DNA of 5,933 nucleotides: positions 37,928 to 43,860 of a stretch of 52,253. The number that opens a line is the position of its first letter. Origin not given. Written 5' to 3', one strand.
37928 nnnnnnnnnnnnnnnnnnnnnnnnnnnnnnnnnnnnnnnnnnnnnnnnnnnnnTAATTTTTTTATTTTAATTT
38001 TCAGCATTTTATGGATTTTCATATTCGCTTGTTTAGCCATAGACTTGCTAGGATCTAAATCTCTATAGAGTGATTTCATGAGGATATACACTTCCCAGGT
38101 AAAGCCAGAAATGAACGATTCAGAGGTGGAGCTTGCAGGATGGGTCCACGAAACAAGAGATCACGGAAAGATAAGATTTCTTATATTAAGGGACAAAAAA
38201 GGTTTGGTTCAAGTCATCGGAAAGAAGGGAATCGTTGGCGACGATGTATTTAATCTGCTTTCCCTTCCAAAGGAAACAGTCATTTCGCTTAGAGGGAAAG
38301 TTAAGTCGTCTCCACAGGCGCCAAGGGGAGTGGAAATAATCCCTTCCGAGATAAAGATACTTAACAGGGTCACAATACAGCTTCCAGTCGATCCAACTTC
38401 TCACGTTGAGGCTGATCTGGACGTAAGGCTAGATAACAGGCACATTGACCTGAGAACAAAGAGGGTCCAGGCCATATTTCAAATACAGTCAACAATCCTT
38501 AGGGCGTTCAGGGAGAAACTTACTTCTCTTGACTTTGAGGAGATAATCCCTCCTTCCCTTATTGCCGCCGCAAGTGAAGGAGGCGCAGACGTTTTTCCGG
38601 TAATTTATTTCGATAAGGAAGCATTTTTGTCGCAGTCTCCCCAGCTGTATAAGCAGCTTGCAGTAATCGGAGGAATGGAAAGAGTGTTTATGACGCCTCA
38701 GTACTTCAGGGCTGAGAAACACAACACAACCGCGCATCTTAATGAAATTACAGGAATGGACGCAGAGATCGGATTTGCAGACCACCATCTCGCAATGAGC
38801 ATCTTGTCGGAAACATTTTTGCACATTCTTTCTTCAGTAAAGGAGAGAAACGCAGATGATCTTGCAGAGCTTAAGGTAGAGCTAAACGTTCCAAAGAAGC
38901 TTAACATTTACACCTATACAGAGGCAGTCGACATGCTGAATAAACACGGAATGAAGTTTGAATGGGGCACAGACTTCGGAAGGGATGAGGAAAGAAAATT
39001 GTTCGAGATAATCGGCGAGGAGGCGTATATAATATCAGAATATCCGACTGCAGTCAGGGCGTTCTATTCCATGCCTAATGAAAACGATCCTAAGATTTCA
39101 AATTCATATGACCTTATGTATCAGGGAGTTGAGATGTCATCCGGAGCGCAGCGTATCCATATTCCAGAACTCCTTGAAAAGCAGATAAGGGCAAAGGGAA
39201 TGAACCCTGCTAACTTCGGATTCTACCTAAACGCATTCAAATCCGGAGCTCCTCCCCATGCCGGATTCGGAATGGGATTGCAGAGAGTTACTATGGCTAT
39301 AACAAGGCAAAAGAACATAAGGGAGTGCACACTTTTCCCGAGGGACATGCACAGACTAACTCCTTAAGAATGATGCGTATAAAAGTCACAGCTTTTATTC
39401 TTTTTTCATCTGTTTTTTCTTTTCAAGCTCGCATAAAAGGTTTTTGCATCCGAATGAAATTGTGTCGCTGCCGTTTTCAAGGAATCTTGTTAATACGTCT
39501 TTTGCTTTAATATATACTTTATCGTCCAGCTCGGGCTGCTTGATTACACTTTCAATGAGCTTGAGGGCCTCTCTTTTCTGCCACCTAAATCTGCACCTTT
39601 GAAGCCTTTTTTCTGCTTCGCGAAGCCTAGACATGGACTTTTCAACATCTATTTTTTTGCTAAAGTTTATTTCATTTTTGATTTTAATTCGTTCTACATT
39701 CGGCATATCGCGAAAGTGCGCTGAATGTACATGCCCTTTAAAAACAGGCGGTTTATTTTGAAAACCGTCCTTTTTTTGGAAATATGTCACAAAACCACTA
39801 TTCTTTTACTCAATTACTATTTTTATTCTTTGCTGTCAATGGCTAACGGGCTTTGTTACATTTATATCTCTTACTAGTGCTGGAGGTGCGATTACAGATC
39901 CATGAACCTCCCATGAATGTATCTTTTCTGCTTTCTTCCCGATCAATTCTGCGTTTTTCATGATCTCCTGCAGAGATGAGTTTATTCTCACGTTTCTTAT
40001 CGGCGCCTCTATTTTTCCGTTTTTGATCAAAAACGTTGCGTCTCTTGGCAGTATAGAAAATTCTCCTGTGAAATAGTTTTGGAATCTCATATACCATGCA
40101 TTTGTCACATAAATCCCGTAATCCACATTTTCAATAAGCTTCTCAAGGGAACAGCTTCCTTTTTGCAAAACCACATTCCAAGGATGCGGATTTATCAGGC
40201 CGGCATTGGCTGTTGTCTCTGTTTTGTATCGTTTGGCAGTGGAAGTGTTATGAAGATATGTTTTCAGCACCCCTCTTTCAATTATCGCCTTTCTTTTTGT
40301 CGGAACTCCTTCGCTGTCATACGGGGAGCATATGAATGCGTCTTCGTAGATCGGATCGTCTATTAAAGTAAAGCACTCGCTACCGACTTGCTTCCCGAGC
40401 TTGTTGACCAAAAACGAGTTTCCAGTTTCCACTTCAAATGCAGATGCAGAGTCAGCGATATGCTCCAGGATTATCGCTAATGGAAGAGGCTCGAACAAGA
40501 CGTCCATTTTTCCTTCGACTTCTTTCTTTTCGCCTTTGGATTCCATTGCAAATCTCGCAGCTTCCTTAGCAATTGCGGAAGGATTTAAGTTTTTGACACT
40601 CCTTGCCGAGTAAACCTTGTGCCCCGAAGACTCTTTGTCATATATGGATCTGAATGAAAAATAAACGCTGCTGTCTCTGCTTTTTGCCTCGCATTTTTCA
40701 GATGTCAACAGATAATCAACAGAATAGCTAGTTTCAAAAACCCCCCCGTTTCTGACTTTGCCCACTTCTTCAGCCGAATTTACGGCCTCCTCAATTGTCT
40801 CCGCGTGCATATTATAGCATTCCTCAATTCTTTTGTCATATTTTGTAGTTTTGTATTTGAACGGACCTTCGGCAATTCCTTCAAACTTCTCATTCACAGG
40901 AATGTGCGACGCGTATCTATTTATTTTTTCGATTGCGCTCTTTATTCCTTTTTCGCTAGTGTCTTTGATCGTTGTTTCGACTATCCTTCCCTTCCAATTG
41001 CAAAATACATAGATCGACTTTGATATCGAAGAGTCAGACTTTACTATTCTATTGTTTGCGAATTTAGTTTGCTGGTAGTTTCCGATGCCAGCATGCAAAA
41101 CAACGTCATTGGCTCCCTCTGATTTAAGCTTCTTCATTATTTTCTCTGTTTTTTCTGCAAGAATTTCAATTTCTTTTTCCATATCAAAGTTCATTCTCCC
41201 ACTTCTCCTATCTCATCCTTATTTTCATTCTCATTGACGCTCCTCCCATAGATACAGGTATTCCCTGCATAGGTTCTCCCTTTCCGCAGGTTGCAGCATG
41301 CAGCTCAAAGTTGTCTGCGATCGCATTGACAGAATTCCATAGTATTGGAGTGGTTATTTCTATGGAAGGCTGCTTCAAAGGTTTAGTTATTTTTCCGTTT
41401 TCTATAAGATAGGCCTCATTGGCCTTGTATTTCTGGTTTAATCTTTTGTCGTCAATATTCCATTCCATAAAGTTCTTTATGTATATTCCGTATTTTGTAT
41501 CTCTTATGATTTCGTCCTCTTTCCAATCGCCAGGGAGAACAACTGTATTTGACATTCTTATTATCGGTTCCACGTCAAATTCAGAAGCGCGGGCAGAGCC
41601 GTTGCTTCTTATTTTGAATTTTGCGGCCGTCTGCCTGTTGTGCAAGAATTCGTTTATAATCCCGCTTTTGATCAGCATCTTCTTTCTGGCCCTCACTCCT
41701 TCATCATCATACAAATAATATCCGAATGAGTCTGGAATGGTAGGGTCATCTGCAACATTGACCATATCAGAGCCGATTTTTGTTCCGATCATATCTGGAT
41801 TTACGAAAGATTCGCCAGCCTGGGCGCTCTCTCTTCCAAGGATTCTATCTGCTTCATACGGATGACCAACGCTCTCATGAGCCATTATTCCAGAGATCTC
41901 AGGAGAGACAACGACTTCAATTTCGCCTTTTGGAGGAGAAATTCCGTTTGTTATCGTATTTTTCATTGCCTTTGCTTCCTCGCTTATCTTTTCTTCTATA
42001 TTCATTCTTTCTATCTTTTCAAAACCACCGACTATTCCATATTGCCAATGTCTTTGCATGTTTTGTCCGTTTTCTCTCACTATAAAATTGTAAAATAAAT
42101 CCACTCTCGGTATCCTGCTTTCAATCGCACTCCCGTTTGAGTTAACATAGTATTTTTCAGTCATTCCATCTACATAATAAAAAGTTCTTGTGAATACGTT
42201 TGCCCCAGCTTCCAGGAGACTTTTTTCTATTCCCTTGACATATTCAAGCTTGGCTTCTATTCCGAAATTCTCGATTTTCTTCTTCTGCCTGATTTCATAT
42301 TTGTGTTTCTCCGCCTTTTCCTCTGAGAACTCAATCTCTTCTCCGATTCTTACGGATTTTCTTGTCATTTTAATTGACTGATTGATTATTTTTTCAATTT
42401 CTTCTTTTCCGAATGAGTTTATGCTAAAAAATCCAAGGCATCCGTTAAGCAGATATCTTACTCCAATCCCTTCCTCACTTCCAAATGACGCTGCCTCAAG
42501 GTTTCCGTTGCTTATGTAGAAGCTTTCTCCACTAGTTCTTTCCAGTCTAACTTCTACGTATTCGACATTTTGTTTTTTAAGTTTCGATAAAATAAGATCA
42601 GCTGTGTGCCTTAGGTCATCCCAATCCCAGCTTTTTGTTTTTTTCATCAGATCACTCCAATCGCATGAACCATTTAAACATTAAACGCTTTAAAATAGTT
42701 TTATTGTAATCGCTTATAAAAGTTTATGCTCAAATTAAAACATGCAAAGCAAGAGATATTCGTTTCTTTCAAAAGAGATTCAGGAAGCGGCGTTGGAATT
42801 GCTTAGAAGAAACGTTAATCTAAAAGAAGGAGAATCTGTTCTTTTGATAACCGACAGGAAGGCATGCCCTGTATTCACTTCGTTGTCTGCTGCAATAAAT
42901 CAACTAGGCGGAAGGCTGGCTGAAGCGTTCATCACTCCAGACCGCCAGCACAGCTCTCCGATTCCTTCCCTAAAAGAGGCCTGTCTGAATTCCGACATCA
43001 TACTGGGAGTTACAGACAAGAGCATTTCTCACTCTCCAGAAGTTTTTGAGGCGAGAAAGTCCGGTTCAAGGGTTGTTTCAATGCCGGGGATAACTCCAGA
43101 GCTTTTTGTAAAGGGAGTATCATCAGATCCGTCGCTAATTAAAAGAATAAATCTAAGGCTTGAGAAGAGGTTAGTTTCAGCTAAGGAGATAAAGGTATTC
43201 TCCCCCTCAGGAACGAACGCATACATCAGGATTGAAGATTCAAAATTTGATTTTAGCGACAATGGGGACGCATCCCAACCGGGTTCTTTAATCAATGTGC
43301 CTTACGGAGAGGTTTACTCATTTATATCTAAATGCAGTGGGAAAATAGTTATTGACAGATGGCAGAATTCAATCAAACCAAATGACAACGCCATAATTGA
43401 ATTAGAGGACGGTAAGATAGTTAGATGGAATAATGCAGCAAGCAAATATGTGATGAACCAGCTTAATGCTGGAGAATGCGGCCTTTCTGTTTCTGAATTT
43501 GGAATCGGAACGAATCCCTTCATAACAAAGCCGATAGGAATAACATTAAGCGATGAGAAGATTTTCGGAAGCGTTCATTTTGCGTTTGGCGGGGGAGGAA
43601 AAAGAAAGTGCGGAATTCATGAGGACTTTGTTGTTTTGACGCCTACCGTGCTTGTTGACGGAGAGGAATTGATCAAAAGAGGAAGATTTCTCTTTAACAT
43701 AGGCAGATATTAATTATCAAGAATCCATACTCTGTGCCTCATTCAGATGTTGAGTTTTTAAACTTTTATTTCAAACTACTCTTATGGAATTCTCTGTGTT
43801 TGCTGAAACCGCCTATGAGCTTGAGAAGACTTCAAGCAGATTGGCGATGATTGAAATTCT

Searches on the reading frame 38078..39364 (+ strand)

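Call 18: search_protein_families(library=pfam, proteins=[window:38078-39364:+], max_evalue=0.001)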
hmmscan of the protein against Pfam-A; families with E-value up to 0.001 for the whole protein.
window:38078-39364:+ (429 aa): 2 families
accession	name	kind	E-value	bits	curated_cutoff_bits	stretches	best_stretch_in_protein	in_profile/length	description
PF00152.25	tRNA-synt_2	-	5.4e-78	262.6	25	1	114-423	2-307/308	tRNA synthetases class II (D, K and N)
PF01336.31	tRNA_anti-codon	-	7.3e-13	48.7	27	1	17-95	1-75/75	OB-fold nucleic acid binding domain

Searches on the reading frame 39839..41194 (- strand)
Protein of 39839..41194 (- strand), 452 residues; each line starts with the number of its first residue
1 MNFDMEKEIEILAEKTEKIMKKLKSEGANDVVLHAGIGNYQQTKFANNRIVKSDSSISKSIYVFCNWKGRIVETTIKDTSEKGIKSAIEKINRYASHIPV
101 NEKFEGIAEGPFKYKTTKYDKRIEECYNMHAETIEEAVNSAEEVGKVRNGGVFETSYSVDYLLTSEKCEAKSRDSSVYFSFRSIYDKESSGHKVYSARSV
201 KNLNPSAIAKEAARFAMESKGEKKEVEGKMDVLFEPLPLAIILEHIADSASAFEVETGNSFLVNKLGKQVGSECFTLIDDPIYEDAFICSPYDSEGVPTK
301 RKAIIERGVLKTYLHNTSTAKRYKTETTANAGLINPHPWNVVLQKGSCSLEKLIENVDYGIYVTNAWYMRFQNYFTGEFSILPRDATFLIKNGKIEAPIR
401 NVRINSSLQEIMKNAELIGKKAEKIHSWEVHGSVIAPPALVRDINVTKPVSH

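Call 18: search_protein_families(library=pfam, proteins=[window:39839-41194:-], max_evalue=0.001)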
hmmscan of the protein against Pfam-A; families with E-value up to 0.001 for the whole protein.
window:39839-41194:- (452 aa): 2 families
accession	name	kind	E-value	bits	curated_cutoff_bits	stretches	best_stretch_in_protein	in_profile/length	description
PF19289.4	PmbA_TldD_3rd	-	1.4e-62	211.2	22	1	228-447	2-219/220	PmbA/TldA metallopeptidase C-terminal domain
PF19290.4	PmbA_TldD_2nd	-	0.00031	21.6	20.9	1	123-218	8-107/109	PmbA/TldA metallopeptidase central domain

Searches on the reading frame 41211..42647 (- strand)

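Call 18: search_protein_families(library=pfam, proteins=[window:41211-42647:-], max_evalue=0.001)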
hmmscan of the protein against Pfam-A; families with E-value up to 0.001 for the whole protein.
window:41211-42647:- (479 aa): 3 families
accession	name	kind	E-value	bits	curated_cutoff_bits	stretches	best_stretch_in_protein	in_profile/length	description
PF19289.4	PmbA_TldD_3rd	-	1.5e-55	188.2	22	1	241-474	2-213/220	PmbA/TldA metallopeptidase C-terminal domain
PF01523.21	PmbA_TldD_1st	-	2.6e-14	53.6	20.9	1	31-94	1-64/65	PmbA/TldA metallopeptidase domain 1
PF19290.4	PmbA_TldD_2nd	-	1.1e-11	45.6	20.9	1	124-228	2-108/109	PmbA/TldA metallopeptidase central domain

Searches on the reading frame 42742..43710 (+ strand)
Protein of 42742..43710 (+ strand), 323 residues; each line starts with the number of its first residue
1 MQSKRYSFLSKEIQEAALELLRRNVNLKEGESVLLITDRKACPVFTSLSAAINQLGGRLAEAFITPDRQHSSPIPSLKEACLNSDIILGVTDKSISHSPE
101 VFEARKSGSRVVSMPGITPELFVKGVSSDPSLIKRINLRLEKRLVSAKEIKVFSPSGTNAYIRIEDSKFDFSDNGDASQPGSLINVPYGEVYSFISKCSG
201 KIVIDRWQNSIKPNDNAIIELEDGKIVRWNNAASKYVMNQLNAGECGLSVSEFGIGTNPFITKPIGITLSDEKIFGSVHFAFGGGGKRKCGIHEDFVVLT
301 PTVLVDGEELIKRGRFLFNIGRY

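Call 18: search_protein_families(library=pfam, proteins=[window:42742-43710:+], max_evalue=0.001)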
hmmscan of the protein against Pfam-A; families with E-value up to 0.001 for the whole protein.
window:42742-43710:+ (323 aa): 1 family
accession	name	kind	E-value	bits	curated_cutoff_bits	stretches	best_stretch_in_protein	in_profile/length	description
PF02073.20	Peptidase_M29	-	3.3e-05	23.3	27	0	148-285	205-349/406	Thermophilic metalloprotease (M29)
